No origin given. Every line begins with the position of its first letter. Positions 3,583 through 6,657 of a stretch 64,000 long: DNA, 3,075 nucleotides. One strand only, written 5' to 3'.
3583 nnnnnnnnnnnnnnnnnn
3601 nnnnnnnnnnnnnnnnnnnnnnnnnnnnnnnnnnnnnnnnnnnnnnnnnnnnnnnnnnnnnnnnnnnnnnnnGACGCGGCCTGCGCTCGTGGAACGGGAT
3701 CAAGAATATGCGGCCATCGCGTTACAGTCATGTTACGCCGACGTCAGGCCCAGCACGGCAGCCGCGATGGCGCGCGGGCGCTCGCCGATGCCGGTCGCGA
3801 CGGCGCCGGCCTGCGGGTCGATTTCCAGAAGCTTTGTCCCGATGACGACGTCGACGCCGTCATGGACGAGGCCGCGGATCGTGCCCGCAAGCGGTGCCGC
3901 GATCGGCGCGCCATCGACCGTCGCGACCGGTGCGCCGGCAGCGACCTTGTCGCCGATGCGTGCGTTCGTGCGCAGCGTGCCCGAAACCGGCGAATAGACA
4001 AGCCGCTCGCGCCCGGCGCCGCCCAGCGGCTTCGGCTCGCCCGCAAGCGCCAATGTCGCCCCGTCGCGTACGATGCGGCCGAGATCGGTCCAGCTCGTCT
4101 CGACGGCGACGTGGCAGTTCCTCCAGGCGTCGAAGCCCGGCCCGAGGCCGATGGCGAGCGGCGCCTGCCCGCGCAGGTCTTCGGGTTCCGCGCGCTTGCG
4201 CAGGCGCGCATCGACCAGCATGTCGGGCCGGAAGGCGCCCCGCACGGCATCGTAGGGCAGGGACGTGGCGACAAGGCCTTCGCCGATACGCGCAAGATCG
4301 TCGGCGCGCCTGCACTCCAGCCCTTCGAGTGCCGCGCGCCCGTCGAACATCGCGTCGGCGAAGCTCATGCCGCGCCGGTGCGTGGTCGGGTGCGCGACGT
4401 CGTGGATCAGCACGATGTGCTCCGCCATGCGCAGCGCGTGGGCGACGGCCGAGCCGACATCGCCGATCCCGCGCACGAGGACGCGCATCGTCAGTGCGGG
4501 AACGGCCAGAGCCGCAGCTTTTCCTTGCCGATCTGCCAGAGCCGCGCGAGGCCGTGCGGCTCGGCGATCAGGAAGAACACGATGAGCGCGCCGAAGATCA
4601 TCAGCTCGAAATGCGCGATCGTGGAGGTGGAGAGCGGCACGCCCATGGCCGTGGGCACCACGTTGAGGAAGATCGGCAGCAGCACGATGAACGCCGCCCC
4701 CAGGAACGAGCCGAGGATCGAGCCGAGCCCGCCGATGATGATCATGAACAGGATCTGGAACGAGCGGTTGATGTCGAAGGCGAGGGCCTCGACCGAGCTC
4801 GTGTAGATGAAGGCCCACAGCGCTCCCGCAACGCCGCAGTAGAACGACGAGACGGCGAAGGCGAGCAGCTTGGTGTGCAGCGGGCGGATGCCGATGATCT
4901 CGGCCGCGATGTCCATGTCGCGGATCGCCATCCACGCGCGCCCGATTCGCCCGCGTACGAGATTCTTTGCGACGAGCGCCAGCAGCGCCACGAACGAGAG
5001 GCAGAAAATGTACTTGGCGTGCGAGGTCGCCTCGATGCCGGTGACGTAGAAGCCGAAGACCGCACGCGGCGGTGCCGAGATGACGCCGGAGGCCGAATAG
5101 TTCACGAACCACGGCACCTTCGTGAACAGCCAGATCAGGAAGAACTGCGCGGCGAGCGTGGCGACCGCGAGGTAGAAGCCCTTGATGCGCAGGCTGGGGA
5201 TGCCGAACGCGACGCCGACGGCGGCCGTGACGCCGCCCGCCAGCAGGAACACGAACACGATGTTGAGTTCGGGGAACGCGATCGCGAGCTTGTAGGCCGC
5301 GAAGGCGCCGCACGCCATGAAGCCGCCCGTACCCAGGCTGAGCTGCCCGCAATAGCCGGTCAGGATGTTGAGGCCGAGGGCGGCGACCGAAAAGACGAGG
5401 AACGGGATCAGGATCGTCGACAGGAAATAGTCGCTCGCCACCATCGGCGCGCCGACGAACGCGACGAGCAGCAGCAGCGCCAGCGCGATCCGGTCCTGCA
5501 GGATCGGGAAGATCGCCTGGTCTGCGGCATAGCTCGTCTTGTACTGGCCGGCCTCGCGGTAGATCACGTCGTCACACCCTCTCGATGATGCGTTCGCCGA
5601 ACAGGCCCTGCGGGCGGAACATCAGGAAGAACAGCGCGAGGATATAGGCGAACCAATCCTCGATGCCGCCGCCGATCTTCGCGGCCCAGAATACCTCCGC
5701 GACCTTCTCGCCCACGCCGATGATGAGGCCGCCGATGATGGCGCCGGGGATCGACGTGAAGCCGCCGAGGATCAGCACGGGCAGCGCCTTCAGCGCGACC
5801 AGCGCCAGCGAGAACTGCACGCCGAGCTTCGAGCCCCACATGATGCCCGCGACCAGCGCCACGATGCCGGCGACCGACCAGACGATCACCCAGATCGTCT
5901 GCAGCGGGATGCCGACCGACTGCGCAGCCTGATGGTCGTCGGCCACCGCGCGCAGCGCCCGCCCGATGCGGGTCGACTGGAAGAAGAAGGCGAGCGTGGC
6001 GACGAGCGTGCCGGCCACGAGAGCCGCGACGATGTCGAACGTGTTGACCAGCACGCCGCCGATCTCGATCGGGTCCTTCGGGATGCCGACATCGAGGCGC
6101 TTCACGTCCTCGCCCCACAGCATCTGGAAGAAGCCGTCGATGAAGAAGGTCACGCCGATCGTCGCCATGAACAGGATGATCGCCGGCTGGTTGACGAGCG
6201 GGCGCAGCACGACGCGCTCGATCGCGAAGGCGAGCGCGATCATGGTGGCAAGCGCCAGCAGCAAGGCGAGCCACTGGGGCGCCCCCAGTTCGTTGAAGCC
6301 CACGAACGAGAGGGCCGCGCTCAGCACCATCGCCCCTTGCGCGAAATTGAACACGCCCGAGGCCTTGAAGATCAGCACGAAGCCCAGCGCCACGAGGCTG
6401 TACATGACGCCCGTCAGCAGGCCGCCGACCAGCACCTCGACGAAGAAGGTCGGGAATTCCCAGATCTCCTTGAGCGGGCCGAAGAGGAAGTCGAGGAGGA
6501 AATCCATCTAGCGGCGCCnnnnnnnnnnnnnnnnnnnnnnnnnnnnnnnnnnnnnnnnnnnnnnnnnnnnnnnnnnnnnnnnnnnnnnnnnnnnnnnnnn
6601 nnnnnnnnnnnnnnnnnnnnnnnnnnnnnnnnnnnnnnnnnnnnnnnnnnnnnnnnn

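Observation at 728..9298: Arsenic module inserted inside a Liv-type ABC importer / acyl-CoA ligase operon, next to a YqeB-family gene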

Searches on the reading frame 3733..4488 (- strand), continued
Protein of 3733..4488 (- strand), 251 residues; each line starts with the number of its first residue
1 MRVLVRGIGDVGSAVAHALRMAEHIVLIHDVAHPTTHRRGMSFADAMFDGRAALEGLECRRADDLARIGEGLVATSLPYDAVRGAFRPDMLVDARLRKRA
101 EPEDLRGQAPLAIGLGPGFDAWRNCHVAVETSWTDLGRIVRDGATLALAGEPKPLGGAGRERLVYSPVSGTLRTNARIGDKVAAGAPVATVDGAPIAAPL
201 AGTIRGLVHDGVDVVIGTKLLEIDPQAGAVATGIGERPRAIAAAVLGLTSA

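Call 74: search_protein_families(library=ncbifam, proteins=[P0020, P0022, P0039, L097:1214-2008:+, L098:6044-6832:+, L104:8486-9301:+, P0003, L088:10799-11155:+, L094:4559-5776:-], max_evalue=0.00001)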
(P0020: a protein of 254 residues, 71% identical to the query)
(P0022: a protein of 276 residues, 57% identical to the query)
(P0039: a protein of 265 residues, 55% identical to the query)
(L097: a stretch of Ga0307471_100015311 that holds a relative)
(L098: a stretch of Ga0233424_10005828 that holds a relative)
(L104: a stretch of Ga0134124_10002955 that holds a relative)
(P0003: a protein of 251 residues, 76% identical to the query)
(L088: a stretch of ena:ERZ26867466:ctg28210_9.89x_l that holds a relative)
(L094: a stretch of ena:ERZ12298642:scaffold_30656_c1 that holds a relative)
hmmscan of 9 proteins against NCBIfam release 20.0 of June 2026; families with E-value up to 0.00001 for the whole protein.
P0020 (254 aa): 1 family
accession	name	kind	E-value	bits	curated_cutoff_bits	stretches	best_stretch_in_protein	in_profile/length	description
TIGR03309.1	matur_yqeB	equivalog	4e-47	160.8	220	1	3-245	1-249/256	selenium-dependent molybdenum cofactor biosynthesis protein YqeB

P0022 (276 aa): 1 family
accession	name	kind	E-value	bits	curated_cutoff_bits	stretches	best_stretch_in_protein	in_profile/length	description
TIGR03309.1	matur_yqeB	equivalog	4.6e-61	206.5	220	1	5-257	1-253/256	selenium-dependent molybdenum cofactor biosynthesis protein YqeB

P0039 (265 aa): 1 family
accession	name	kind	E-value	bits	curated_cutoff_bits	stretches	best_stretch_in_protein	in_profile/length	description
TIGR03309.1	matur_yqeB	equivalog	6.9e-57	192.8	220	1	4-255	1-253/256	selenium-dependent molybdenum cofactor biosynthesis protein YqeB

L097:1214-2008:+ (264 aa): 1 family
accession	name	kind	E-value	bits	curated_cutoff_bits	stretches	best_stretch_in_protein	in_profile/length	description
TIGR03309.1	matur_yqeB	equivalog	6.7e-54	183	220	1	5-257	1-250/256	selenium-dependent molybdenum cofactor biosynthesis protein YqeB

L098:6044-6832:+ (262 aa): 1 family
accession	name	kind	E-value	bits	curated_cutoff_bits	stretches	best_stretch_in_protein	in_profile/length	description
TIGR03309.1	matur_yqeB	equivalog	2.6e-56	191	220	1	4-255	2-253/256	selenium-dependent molybdenum cofactor biosynthesis protein YqeB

L104:8486-9301:+ (271 aa): 1 family
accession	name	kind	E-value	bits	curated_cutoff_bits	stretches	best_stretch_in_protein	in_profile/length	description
TIGR03309.1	matur_yqeB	equivalog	9.3e-54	182.6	220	1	8-261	1-253/256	selenium-dependent molybdenum cofactor biosynthesis protein YqeB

P0003 (251 aa): 1 family
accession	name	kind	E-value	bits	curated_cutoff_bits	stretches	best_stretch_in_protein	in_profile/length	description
TIGR03309.1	matur_yqeB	equivalog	2e-51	174.9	220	1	3-247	1-251/256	selenium-dependent molybdenum cofactor biosynthesis protein YqeB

L088:10799-11155:+ (118 aa): 4 families
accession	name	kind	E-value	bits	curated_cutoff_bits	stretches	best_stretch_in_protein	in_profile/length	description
NF033788.1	HTH_metalloreg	subfamily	8.2e-17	60.8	55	1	9-83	4-76/77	metalloregulator ArsR/SmtB family transcription factor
NF041413.1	ArsR_Rv2640c_fam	equivalog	4.4e-14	52.9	155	1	7-92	33-118/118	Rv2640c family ArsR-like transcriptional regulator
NF033789.1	repress_SdpR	subfamily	7e-09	35.5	100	1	12-87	4-76/79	autorepressor SdpR family transcription factor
NF040642.1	sulf_sens_BigR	equivalog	2.2e-08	34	155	1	4-90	8-91/95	sulfite-sensing transcriptional repressor BigR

L094:4559-5776:- (405 aa): 2 families
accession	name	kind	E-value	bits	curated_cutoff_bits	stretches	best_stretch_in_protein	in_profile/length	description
NF033733.1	MFS_ArsK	equivalog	1e-57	195.7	400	1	15-391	2-383/388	arsenite efflux MFS transporter ArsK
NF049980.1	SfMCT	equivalog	5.8e-07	28.5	320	1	31-375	16-372/378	L-lactate MFS transporter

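Call 78: search_protein_families(library=ncbifam, proteins=[L084:13865-15193:+, L084:15280-16131:+, L084:16207-17451:+], max_evalue=1e-8)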
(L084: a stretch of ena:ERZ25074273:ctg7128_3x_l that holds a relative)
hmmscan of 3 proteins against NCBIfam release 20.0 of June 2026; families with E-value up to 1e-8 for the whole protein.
L084:13865-15193:+ (442 aa): 0 families

L084:15280-16131:+ (283 aa): 163 families (the best 25 are shown)
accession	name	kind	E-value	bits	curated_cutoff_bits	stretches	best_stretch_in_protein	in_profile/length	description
NF008626.0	PRK11614.1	equivalog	4.6e-62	209.5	441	1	17-260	2-236/237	high-affinity branched-chain amino acid ABC transporter ATP-binding protein LivF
TIGR03410.1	urea_trans_UrtE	equivalog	3e-57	193.7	285.8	1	21-255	1-225/230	urea ABC transporter ATP-binding subunit UrtE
TIGR04406.1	LPS_export_lptB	equivalog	4.3e-37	127.7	240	1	21-260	2-234/239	LPS export ABC transporter ATP-binding protein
NF008449.1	PRK11300.1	equivalog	2.6e-32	112.1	362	1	18-260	3-253/255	high-affinity branched-chain amino acid ABC transporter ATP-binding protein LivG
TIGR02315.1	ABC_phnC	equivalog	6e-31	107.7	266.1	1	20-258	1-242/243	phosphonate ABC transporter ATP-binding protein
TIGR03864.1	PQQ_ABC_ATP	hypoth_equivalog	2.2e-30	105.9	302.25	1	21-256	2-227/236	ABC transporter, ATP-binding subunit, PQQ-dependent alcohol dehydrogenase system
TIGR03411.1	urea_trans_UrtD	equivalog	5.8e-30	104.7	304.1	1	20-260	2-241/242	urea ABC transporter ATP-binding protein UrtD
NF010069.0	PRK13549.1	equivalog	5.3e-29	101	699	2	18-212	3-194/513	xylose ABC transporter ATP-binding protein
TIGR01188.1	drrA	subfamily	5.7e-29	101.4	312.45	1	35-250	7-213/302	daunorubicin resistance ABC transporter, ATP-binding protein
TIGR02673.1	FtsE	equivalog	1.4e-27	96.8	264.85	1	21-237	2-213/214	cell division ATP-binding protein FtsE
TIGR00972.1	3a0107s01c2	equivalog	2.1e-27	96.1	343.2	1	21-248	2-230/248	phosphate ABC transporter ATP-binding protein PstB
NF007027.0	PRK09493.1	equivalog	2.8e-27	95.6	379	1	21-251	2-226/240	glutamine ABC transporter ATP-binding protein GlnQ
TIGR02211.1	LolD_lipo_ex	equivalog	4.1e-27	95.1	307.75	1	32-227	16-208/221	lipoprotein-releasing ABC transporter ATP-binding protein LolD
NF008428.0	PRK11264.1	equivalog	2.3e-26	92.5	406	1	33-250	15-233/250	L-cystine ABC transporter ATP-binding protein TcyN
TIGR02142.1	modC_ABC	equivalog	3.7e-26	92.2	285.05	1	40-255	16-226/353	molybdenum ABC transporter ATP-binding protein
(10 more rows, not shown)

L084:16207-17451:+ (414 aa): 5 families
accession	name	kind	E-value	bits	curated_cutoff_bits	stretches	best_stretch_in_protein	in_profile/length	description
TIGR02155.1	PA_CoA_ligase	equivalog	2.2e-43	148.4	646.3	1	43-378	36-376/422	phenylacetate--CoA ligase PaaK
NF041878.1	paak_haloarch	equivalog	2e-40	138.7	700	1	24-373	20-379/427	phenylacetate--CoA ligase PaaK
NF045666.1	DVU1553_fam_AMP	equivalog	2.6e-30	105.7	300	1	143-320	148-330/331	DVU_1553 family AMP-dependent CoA ligase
NF053551.1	FlxY_rubin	equivalog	3.5e-27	95.2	520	1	142-396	134-401/424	flexirubin biosynthesis putative acyl-CoA ligase FlxY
TIGR03335.1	F390_ftsA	equivalog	6.3e-14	51.5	458.7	1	25-317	22-326/445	coenzyme F390 synthetase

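Call 81: search_protein_families(library=pfam, proteins=[L103:7487-8272:+, L103:8336-8884:+, L104:10609-11583:+, L104:11669-12463:+, L104:12463-13143:+, L106:8752-9441:+, L105:414-965:+, L105:2797-3168:+, L108:2213-2746:-, L097:768-1142:+], max_evalue=0.001)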
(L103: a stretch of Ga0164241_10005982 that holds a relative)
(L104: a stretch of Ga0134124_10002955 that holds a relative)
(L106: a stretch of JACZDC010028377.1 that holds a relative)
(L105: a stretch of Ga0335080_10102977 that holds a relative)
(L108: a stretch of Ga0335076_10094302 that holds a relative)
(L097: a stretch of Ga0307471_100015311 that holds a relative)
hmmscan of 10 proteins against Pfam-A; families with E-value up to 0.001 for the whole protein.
L103:7487-8272:+ (261 aa): 0 families

L103:8336-8884:+ (182 aa): 0 families

L104:10609-11583:+ (324 aa): 5 families
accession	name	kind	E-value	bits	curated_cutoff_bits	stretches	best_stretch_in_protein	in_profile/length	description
PF12849.12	PBP_like_2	-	2e-41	143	27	1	71-299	3-267/267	PBP superfamily domain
PF13531.11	SBP_bac_11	-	1.1e-17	65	25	1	99-307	21-224/227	Bacterial extracellular solute-binding protein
PF03466.25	LysR_substrate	-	1.8e-06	27.9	28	1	99-215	30-134/209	LysR substrate binding domain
PF01547.30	SBP_bac_1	-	3.2e-05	24.5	26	0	255-302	276-307/307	Bacterial extracellular solute-binding protein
PF12727.12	PBP_like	-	0.00086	18.9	27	0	101-199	8-108/193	PBP superfamily domain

L104:11669-12463:+ (264 aa): 2 families
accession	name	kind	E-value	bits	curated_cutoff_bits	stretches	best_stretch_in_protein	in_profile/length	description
PF13531.11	SBP_bac_11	-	8.9e-57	192.9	25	1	33-257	3-226/227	Bacterial extracellular solute-binding protein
PF01547.30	SBP_bac_1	-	7.4e-07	29.9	26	1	42-249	9-306/307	Bacterial extracellular solute-binding protein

L104:12463-13143:+ (226 aa): 1 family
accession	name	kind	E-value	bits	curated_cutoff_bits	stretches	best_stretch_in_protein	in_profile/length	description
PF00528.27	BPD_transp_1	-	4.4e-17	62.8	26.4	1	25-216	2-176/184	Binding-protein-dependent transport system inner membrane component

L106:8752-9441:+ (229 aa): 0 families

L105:414-965:+ (183 aa): 1 family
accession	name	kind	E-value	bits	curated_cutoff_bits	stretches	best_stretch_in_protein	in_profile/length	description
PF07883.17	Cupin_2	-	3.7e-08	33.4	27.2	1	115-169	13-68/70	Cupin domain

L105:2797-3168:+ (124 aa): 1 family
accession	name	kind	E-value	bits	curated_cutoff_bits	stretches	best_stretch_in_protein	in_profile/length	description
PF00211.25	Guanylate_cyc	-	1.6e-05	25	21.9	1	12-123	10-133/183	Adenylate and Guanylate cyclase catalytic domain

L108:2213-2746:- (177 aa): 0 families

L097:768-1142:+ (124 aa): 1 family
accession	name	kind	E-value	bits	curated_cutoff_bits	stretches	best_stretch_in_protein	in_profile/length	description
PF00126.33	HTH_1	-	3.9e-07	30.4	26.6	1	33-90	7-59/60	Bacterial regulatory helix-turn-helix protein, lysR family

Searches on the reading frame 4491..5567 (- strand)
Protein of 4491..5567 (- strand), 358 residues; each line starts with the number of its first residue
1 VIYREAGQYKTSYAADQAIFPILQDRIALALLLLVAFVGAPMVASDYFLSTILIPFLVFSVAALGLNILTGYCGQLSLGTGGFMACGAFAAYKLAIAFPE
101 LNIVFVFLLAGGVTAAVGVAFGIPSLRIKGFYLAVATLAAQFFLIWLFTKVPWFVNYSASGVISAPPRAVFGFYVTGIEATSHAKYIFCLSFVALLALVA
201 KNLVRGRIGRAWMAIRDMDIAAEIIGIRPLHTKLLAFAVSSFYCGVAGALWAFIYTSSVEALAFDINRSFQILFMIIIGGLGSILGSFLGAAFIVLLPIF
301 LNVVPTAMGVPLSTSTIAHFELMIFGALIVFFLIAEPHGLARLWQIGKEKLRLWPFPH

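Call 9: search_protein_families(library=pfam, proteins=[window:4491-5567:-])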
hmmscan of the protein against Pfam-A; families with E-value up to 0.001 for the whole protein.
window:4491-5567:- (358 aa): 1 family
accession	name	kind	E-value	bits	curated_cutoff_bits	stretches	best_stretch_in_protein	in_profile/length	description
PF02653.21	BPD_transp_2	-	4e-30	105.3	26.8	1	49-333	2-269/269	Branched-chain amino acid transport system / permease component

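Call 10: search_protein_families(library=ncbifam, proteins=[window:4491-5567:-])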
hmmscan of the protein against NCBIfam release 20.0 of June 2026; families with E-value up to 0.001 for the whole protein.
window:4491-5567:- (358 aa): 4 families
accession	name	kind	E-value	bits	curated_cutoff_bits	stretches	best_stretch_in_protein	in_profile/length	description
NF008450.0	PRK11301.1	subfamily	3.9e-29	102.3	366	2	185-341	264-406/418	high-affinity branched-chain amino acid ABC transporter permease LivM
TIGR03408.1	urea_trans_UrtC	equivalog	2.2e-21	76.9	296.2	2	98-341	87-311/313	urea ABC transporter permease subunit UrtC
TIGR03409.1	urea_trans_UrtB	equivalog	2.1e-11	44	250.3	1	57-341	12-286/291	urea ABC transporter permease subunit UrtB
TIGR03727.1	urea_t_UrtC_arc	equivalog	8.4e-05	21.6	575.55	1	34-341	36-338/369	urea ABC transporter, permease protein UrtC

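Call 16: find_related_loci(query=window:4491-5567:-, collection=genome_contigs, flank=10000)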
Query window:4491-5567:- (358 aa) in genome_contigs; peptide patterns used: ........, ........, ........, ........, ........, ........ (x = any residue, [..] = any of these).
600 stretches matched a pattern (row limit reached: there are more); 594 encode a relative of the query (tblastn E <= 1e-3); the best 80 are kept; 80 distinct loci.
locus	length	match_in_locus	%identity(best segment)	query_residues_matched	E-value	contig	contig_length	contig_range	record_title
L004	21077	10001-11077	77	1-358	1e-177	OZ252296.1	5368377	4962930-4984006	MAG: Inquilinaceae bacterium isolate 8c5b4bd8-3f7a-4eba-a8aa-c6be87d0db72 genome assembly, chromosome: 1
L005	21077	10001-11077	75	1-358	3e-176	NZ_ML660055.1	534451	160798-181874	Denitrobaculum tricleocarpae strain R148 Scaffold4, whole genome shotgun sequence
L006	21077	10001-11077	72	1-358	1e-169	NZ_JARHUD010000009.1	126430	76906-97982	Aquibaculum arenosum strain CAU 1616 contig9, whole genome shotgun sequence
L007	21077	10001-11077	73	1-358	1e-169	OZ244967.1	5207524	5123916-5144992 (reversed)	MAG: Granulosicoccaceae bacterium isolate 69fe04f5-5af2-44a6-ae30-c983e8064af8 genome assembly, chromosome: 1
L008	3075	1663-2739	71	1-358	1e-175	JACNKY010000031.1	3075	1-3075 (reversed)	MAG: Proteobacteria bacterium isolate NIOZ-UU70 NIOZ-UU_NODE_47015_length_3075_cov_4.84967, whole genome shotgun sequenc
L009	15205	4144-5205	68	1-358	3e-165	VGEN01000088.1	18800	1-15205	MAG: Alphaproteobacteria bacterium isolate K_Offshore_80m_m2_107 K_Offshore_80m_m2_107_Ga0194132_10006175, whole genome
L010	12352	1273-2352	71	1-358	2e-164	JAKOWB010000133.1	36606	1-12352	MAG: Pseudomonadota bacterium isolate JPNG_maxbin.086 k201_409166, whole genome shotgun sequence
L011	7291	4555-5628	70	1-358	7e-162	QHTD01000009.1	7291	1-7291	MAG: Candidatus Rokuibacteriota bacterium isolate AR15 14_0903_16_30cm_scaffold_7247_curated, whole genome shotgun seque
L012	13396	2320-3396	67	1-358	9e-161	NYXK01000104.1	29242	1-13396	MAG: Deltaproteobacteria bacterium isolate CPC1 67493, whole genome shotgun sequence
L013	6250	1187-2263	68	1-358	4e-161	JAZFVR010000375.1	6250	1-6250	MAG: Alphaproteobacteria bacterium isolate BS3bin.25 BS3bin.25_375, whole genome shotgun sequence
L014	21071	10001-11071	69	1-358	5e-160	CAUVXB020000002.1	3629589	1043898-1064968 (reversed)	MAG: Alphaproteobacteria bacterium isolate 8c258d8c-a111-4014-ac25-dd31ebeb1c18 genome assembly, contig: contig_2, whole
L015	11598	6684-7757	67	1-358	2e-159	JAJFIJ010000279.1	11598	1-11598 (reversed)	MAG: Rhodospirillales bacterium isolate OFTM364 OFTM364_278, whole genome shotgun sequence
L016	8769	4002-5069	68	1-358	9e-159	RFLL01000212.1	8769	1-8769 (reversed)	MAG: Alphaproteobacteria bacterium isolate J153 k99_778976, whole genome shotgun sequence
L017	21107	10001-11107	71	1-358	6e-158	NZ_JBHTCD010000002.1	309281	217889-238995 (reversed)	Insolitispirillum peregrinum strain CCUG 13795 GCM70025272_27, whole genome shotgun sequence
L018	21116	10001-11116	65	3-358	6e-158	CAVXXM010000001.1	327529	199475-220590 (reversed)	MAG: uncultured Alphaproteobacteria bacterium isolate MFD01561.bin.1.13 genome assembly, contig: contig_10890, whole gen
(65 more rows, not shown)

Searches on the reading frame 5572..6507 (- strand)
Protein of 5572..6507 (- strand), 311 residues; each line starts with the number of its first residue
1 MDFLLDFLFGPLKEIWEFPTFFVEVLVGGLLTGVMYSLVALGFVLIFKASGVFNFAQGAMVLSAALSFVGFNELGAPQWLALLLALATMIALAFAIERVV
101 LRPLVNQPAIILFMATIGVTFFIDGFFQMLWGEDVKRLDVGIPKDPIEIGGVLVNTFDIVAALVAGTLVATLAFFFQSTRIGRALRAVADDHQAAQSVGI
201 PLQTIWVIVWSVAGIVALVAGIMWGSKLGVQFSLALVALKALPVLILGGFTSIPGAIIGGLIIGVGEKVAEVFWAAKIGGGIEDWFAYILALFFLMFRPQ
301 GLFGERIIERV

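Call 9: search_protein_families(library=pfam, proteins=[window:5572-6507:-])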
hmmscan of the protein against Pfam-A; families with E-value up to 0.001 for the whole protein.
window:5572-6507:- (311 aa): 1 family
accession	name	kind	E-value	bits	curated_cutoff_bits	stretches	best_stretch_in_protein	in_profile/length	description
PF02653.21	BPD_transp_2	-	3.9e-31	108.6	26.8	1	26-291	2-261/269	Branched-chain amino acid transport system / permease component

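Call 10: search_protein_families(library=ncbifam, proteins=[window:5572-6507:-])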
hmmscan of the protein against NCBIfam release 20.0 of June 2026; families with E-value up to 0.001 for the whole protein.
window:5572-6507:- (311 aa): 9 families
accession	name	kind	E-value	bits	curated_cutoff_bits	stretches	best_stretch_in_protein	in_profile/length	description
NF008011.0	PRK10740.1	equivalog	3.9e-24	85.8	379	1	21-311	7-308/308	high-affinity branched-chain amino acid ABC transporter permease LivH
TIGR03409.1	urea_trans_UrtB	equivalog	2.9e-20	73.1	250.3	1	26-305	4-288/291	urea ABC transporter permease subunit UrtB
TIGR03622.1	urea_t_UrtB_arc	equivalog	1.4e-11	44.2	374.25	1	37-304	15-278/284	urea ABC transporter, permease protein UrtB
NF011961.0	PRK15432.1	equivalog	6e-07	29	388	1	75-261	85-266/344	autoinducer 2 ABC transporter permease LsrC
NF040906.3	GguB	equivalog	5.8e-06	25.8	450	1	162-265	228-339/375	multiple monosaccharide ABC transporter permease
TIGR03408.1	urea_trans_UrtC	equivalog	2.9e-05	23.9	296.2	1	156-304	168-312/313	urea ABC transporter permease subunit UrtC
NF007252.0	PRK09699.1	equivalog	0.00012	21.5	396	1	157-265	174-291/326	D-allose ABC transporter permease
NF007067.0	PRK09512.1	equivalog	0.00019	20.7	398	1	23-265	43-287/321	ribose ABC transporter permease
NF008630.0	PRK11618.1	equivalog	0.00025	20.4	363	1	15-266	24-274/331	galactofuranose ABC transporter, permease protein YjfF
